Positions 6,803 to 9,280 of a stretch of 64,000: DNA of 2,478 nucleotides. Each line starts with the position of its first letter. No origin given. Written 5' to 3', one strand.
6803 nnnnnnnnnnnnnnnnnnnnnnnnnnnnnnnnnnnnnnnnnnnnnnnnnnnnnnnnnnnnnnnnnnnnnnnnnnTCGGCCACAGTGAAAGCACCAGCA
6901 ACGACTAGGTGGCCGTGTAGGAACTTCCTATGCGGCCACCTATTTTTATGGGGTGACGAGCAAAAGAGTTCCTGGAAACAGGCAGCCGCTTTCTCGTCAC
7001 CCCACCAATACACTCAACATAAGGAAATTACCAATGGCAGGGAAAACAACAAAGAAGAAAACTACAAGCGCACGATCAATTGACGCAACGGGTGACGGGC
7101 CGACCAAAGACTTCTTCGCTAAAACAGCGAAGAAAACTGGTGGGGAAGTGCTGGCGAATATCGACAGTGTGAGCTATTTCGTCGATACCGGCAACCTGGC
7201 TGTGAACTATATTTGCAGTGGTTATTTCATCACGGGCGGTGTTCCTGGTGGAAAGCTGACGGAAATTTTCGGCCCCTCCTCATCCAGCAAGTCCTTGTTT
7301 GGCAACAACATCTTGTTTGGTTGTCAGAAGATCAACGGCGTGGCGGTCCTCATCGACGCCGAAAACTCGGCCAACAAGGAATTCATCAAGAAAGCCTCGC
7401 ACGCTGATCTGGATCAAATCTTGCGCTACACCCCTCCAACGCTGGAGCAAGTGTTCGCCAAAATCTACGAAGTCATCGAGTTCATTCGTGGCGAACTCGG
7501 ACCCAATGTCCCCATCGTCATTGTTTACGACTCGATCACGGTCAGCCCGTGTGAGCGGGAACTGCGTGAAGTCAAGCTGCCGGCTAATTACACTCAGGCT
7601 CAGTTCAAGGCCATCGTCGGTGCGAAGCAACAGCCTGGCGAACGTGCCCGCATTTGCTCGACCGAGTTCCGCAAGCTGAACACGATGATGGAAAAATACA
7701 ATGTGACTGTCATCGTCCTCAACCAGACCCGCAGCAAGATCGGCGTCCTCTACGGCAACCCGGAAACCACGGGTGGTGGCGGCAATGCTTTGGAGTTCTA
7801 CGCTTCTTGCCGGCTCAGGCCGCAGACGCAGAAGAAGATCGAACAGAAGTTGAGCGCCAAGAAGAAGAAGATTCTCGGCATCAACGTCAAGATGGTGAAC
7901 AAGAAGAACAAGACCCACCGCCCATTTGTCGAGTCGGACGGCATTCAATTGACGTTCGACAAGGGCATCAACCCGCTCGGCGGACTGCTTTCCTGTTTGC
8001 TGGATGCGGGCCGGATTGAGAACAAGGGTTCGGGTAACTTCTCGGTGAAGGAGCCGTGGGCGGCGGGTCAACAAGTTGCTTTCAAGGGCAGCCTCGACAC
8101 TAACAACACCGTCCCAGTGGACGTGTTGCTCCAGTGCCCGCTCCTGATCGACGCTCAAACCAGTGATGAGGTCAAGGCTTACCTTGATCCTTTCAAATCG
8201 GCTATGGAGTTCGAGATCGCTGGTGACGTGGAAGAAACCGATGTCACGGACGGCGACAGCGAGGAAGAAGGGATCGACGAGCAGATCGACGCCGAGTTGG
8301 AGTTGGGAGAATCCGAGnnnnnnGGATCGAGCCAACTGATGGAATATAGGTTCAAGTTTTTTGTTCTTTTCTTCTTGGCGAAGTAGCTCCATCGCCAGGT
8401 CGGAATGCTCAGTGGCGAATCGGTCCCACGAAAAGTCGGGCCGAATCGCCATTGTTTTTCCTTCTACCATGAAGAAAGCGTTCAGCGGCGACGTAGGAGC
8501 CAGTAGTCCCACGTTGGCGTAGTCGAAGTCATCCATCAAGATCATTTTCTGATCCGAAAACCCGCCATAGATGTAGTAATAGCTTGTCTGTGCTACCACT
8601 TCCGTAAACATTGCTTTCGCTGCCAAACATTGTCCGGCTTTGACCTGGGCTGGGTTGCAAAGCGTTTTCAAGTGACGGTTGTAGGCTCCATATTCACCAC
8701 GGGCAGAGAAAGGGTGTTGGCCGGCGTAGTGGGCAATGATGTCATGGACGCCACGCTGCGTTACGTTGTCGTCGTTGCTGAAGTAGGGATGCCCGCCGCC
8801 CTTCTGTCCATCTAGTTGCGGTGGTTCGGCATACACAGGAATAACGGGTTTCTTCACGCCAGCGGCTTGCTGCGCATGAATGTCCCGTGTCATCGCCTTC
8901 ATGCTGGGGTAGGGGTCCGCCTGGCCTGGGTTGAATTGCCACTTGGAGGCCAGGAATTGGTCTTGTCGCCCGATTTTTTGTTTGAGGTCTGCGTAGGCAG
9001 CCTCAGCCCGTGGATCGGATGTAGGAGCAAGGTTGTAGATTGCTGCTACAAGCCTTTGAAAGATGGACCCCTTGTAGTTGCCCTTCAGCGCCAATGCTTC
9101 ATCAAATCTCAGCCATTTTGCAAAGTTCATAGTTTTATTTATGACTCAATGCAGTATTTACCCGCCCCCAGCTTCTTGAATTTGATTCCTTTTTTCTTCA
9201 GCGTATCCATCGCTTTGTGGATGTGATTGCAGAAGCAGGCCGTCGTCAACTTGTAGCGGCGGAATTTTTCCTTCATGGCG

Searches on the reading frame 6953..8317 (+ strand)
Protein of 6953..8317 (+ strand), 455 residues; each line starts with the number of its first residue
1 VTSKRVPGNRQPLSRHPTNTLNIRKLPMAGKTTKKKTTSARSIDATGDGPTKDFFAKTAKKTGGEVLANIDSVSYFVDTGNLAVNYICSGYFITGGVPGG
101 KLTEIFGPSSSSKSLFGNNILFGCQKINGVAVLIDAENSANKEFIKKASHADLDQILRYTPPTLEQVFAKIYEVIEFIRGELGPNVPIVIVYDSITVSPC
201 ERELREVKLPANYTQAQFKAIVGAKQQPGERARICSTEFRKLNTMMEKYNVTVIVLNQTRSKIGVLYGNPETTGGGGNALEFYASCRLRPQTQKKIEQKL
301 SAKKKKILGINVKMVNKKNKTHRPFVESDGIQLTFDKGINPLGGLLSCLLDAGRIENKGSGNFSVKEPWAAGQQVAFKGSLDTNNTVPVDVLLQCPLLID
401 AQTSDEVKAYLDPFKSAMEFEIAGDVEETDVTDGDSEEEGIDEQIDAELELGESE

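Call 3: search_protein_families(library=pfam, proteins=[window:6953-8317:+], max_evalue=1)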
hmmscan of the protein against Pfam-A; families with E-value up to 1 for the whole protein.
window:6953-8317:+ (455 aa): 4 families
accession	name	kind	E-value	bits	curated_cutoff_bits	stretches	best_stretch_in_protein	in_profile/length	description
PF00154.27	RecA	-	2.5e-36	125.9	27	1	58-340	18-262/262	recA bacterial DNA recombination protein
PF06745.19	ATPase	-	3.9e-05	23.6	26.6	1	93-154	12-73/231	KaiC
PF08423.17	Rad51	-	0.00035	20.3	22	1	229-289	145-208/244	Rad51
PF02547.20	Queuosine_synth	-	0.16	11.5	25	1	232-323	34-118/322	Queuosine biosynthesis protein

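Call 4: search_protein_families(library=phrogs, proteins=[window:6953-8317:+], max_evalue=0.01)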
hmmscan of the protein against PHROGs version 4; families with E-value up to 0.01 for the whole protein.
window:6953-8317:+ (455 aa): 3 families
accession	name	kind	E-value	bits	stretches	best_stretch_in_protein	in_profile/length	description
phrog_97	-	other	1e-51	177.7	2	32-294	5-255/506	UvsX-like recombinase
phrog_9666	-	unknown function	1.8e-25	90.3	2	121-366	494-736/779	-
phrog_8337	-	DNA, RNA and nucleotide metabolism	6.4e-20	72.7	1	30-299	3-252/273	DNA repair protein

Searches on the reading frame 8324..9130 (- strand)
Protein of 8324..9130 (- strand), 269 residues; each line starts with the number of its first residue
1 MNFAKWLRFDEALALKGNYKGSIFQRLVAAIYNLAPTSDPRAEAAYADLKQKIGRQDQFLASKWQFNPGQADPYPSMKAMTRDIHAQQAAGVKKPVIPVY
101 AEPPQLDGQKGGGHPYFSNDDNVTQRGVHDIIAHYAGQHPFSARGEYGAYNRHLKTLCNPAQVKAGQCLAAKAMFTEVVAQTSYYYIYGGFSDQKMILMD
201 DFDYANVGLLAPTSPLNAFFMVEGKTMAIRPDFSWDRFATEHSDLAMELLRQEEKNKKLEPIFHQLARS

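Call 3: search_protein_families(library=pfam, proteins=[window:8324-9130:-], max_evalue=1)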
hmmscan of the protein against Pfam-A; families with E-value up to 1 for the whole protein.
window:8324-9130:- (269 aa): 0 families

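Call 4: search_protein_families(library=phrogs, proteins=[window:8324-9130:-], max_evalue=0.01)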
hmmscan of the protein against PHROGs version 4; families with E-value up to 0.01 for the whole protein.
window:8324-9130:- (269 aa): 1 family
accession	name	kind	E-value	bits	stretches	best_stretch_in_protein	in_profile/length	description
phrog_3170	-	unknown function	4.2e-09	36.9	1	28-206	116-274/433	-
